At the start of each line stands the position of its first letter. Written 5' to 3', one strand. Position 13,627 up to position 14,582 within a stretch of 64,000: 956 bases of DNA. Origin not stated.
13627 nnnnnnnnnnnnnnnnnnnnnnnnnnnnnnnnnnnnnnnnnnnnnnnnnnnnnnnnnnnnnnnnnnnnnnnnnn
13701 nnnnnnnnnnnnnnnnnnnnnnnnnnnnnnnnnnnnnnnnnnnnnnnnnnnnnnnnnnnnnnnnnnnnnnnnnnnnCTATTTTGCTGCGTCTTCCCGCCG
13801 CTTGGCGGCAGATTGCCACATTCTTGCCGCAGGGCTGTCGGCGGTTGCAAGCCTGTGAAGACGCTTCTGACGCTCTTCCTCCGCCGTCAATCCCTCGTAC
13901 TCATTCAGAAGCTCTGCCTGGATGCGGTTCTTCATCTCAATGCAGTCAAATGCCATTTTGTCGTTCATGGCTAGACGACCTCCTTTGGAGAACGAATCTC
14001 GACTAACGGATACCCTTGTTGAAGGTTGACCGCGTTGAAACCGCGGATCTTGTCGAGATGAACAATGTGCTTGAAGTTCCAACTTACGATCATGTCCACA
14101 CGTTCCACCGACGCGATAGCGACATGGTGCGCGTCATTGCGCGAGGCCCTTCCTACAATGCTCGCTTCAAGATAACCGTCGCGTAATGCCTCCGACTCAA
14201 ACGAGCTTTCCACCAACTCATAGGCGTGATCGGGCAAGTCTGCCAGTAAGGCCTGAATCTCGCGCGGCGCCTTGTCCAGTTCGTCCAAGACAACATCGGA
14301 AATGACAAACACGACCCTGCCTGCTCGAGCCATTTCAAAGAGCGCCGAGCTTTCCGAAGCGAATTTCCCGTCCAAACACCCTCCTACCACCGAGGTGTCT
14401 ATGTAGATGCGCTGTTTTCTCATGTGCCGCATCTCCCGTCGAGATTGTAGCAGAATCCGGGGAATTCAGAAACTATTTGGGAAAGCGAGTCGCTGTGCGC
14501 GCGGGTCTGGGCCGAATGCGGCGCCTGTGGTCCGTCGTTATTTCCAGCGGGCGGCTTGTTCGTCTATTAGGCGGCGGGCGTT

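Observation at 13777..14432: Three paralogous nuclease + ~60-aa partner modules (PIN x2, GxxExxY x1); the small gene repeatedly overlaps a DGR-RT start codon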

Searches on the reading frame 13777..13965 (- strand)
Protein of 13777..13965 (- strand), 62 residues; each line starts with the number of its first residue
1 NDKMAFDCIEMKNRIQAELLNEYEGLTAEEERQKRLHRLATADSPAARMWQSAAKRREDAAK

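Call 3: search_protein_families(library=pfam, proteins=[window:13777-13965:-], max_evalue=0.1)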
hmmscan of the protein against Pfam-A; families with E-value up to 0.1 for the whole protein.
window:13777-13965:- (62 aa): 0 families

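Call 4: search_protein_families(library=ncbifam, proteins=[window:13777-13965:-], max_evalue=0.1)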
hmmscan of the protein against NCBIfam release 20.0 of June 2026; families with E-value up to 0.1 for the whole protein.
window:13777-13965:- (62 aa): 0 families

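Call 58: search_protein_families(library=padloc, proteins=[window:13780-13965:-], max_evalue=0.01)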
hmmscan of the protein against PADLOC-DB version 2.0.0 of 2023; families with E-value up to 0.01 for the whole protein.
window:13780-13965:- (62 aa): 0 families

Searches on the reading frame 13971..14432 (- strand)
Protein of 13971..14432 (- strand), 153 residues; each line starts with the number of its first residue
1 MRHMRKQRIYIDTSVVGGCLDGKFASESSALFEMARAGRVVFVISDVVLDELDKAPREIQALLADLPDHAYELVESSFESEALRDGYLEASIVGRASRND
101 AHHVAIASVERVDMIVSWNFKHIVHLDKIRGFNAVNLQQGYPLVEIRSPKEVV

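Call 3: search_protein_families(library=pfam, proteins=[window:13971-14432:-], max_evalue=0.1)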
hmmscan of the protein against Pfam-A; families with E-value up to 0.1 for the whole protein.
window:13971-14432:- (153 aa): 3 families
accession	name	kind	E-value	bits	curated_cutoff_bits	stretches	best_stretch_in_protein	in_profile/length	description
PF13470.12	PIN_3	-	2.6e-06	28.7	27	1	8-121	1-115/115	PIN domain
PF16289.11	PIN_12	-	0.0012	19.7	32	1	9-56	1-49/172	PIN domain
PF07728.20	AAA_5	-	0.076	13.4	22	1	21-84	50-107/139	AAA domain (dynein-related subfamily)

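Call 4: search_protein_families(library=ncbifam, proteins=[window:13971-14432:-], max_evalue=0.1)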
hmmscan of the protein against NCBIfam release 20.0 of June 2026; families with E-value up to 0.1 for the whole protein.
window:13971-14432:- (153 aa): 1 family
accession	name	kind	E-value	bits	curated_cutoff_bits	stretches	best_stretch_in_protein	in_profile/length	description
NF046100.1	RSP_2648_fam_PIN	equivalog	0.033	14.1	170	1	30-121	16-107/177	RSP_2648 family PIN domain-containing protein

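Call 19: find_homologous_proteins(query=window:13974-14432:-, max_evalue=0.00001)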
Query window:13974-14432:- (153 aa): 4463 proteins with E <= 0.00001 among 4519 candidates; the best 120 are listed.
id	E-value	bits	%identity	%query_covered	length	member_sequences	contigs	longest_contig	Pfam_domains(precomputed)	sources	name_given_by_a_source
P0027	1.8e-79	283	87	98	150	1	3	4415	-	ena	-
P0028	2.2e-78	279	85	98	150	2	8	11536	-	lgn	-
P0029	2.3e-77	276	84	98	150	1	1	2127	PF13470.13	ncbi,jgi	-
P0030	5.9e-77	274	85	98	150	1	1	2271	PF13470.13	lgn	-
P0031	5.7e-75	268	80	98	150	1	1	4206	PF13470.13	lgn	-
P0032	3.1e-73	262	79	98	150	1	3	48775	PF13470.13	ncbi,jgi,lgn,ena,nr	ncbi:MAG TPA: PIN domain-containing protein [Candidatus Hydrogenedentes bacterium]|nr:PIN domain-con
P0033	6.0e-71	255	76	98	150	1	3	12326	-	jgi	jgi:predicted nucleic acid-binding protein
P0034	1.2e-70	254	79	98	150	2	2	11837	-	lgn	-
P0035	3.5e-69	249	77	98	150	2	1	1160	-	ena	-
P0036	1.9e-67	244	77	98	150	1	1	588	-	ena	-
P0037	7.8e-67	242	75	98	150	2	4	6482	-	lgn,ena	-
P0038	1.2e-65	238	75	98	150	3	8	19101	-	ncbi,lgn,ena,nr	ncbi:MAG TPA: PIN domain protein [Candidatus Hydrogenedentes bacterium]|nr:PIN domain protein [Candi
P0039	6.5e-61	223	84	78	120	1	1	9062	-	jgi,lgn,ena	-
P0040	6.1e-60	219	67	98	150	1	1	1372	PF13470.13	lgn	-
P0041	2.5e-57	211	62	97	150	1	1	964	PF13470.13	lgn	-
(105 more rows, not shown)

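Call 21: find_related_loci(query=A3, collection=genome_contigs, flank=4000)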
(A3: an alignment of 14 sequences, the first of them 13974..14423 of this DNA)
Query A3 (150 aa) in genome_contigs; peptide patterns used: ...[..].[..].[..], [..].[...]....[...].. (x = any residue, [..] = any of these).
600 stretches matched a pattern (row limit reached: there are more); 587 encode a relative of the query (tblastn E <= 1e-3); the best 80 are kept; 80 distinct loci.
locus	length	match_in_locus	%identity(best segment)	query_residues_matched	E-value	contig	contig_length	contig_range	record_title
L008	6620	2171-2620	74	1-150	2e-73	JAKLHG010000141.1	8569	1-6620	MAG: Candidatus Hydrogenedentota bacterium isolate RA.bin58 RA.bin58_141, whole genome shotgun sequence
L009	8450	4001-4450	61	1-150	2e-59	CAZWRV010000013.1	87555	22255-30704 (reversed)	MAG TPA_asm: uncultured Victivallaceae bacterium isolate binchicken_co135_207 genome assembly, contig: NODE_607_length_8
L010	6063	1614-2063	59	1-150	7e-58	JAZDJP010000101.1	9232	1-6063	MAG: Planctomycetota bacterium isolate MEGAHIT-group-0.494 k141_13214662, whole genome shotgun sequence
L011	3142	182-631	57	1-150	4e-57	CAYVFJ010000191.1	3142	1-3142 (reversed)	MAG TPA_asm: uncultured Verrucomicrobiota bacterium isolate binchicken_co203_397 genome assembly, contig: k141_1509469,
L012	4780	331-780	56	1-150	2e-54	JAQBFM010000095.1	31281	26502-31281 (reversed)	MAG: Lentisphaerales bacterium isolate MAG_440_bin-20 440_bin-20_ctg-095, whole genome shotgun sequence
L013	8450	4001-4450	52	1-150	3e-54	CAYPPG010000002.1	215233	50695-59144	MAG TPA_asm: uncultured bacterium isolate SRP141376_co4_190 genome assembly, contig: NODE_39_length_215233_cov_9.139726,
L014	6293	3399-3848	53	1-150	1e-52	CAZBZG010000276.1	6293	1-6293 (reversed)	MAG TPA_asm: uncultured Planctomycetaceae bacterium isolate SRP141376_co4_199 genome assembly, contig: NODE_20027_length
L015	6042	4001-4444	55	3-150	4e-53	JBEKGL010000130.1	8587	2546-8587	MAG: Thermoguttaceae bacterium isolate SPRUCE 252 SPRUCE_252_130, whole genome shotgun sequence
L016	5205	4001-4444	57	3-150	5e-52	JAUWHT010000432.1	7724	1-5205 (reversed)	MAG: Pirellulales bacterium isolate CSMAG_2275 CSMAG_2275_k141_1305283_length_7724_cov_12.0000, whole genome shotgun seq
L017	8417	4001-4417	57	1-139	1e-50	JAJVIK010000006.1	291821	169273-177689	MAG: bacterium isolate Bin_79R c_000000000167, whole genome shotgun sequence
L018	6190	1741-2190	52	1-150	2e-49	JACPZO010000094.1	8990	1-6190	MAG: Nitrospirae bacterium isolate NC_groundwater_891_Pr1_S2p5_65_34 Montesol18_S2p5_coassembly_scaffold_355453, whole g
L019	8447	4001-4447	51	1-150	3e-49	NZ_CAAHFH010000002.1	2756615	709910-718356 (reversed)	Pontiella sulfatireligans strain F21(T), whole genome shotgun sequence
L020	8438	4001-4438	47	4-149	2e-48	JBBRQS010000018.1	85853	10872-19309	MAG: Chitinophagales bacterium isolate metawrap_la1_62 W_la1_62_k141_1256411L_85853_cov_27.1564, whole genome shotgun se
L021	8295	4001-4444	51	3-150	2e-48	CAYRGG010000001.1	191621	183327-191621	MAG TPA_asm: uncultured Candidatus Competibacteraceae bacterium isolate SRP063590_co1_114 genome assembly, contig: NODE_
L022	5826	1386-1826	52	4-150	8e-47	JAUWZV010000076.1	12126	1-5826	MAG: Desulfobacteraceae bacterium isolate CSMAG_2745 CSMAG_2745_k141_748785_length_12126_cov_13.1425, whole genome shotg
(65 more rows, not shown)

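Call 31: search_solved_structures(query=A3, max_evalue=1, show_alignments=1)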
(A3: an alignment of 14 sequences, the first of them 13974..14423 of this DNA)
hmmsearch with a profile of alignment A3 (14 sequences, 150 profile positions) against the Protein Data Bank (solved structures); distinct sequences matched with E-value up to 1: 2.
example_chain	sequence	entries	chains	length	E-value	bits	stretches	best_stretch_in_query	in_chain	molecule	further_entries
8hm3_B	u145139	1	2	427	0.038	17.3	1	18-80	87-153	Peptidylprolyl isomerase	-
8hm4_A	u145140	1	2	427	0.038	17.3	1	18-80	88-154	Peptidylprolyl isomerase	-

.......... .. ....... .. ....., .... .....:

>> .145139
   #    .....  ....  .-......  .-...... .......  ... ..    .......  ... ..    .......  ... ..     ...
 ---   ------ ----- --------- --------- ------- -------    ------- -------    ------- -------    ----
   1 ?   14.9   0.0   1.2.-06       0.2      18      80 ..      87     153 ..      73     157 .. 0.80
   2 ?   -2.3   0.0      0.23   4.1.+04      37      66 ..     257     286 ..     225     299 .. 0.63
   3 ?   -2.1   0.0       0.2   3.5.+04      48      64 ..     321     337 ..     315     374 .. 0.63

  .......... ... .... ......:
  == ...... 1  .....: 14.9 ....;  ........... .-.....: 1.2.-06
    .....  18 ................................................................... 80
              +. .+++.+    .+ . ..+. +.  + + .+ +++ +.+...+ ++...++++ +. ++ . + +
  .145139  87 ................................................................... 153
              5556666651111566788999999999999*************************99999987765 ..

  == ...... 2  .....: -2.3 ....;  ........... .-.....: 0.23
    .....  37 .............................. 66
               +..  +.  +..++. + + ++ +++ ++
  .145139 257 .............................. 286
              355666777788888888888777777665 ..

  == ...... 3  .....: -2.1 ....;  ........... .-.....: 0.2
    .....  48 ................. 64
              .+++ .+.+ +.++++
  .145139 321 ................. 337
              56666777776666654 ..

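Call 58: search_protein_families(library=padloc, proteins=[window:13974-14423:-], max_evalue=0.01)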
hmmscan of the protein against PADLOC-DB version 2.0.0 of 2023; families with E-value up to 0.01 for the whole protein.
window:13974-14423:- (150 aa): 0 families

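Call 68: find_related_loci(query=A3, collection=viral_contigs, flank=4000)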
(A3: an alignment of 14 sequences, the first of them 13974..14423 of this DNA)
Query A3 (150 aa) in viral_contigs; peptide patterns used: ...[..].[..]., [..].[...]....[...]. (x = any residue, [..] = any of these).
36 stretches matched a pattern; 6 encode a relative of the query (tblastn E <= 1e-3); 6 distinct loci.
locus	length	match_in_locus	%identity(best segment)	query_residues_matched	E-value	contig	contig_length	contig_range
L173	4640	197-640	40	3-150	4e-39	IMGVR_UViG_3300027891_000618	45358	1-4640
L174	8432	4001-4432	41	6-149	4e-30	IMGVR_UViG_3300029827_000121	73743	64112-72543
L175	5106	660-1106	38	2-146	4e-23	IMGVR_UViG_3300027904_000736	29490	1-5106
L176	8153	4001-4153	57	100-150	3e-19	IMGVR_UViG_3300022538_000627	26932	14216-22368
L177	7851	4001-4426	34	1-138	7e-19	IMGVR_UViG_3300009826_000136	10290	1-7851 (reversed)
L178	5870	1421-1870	33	5-150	2e-17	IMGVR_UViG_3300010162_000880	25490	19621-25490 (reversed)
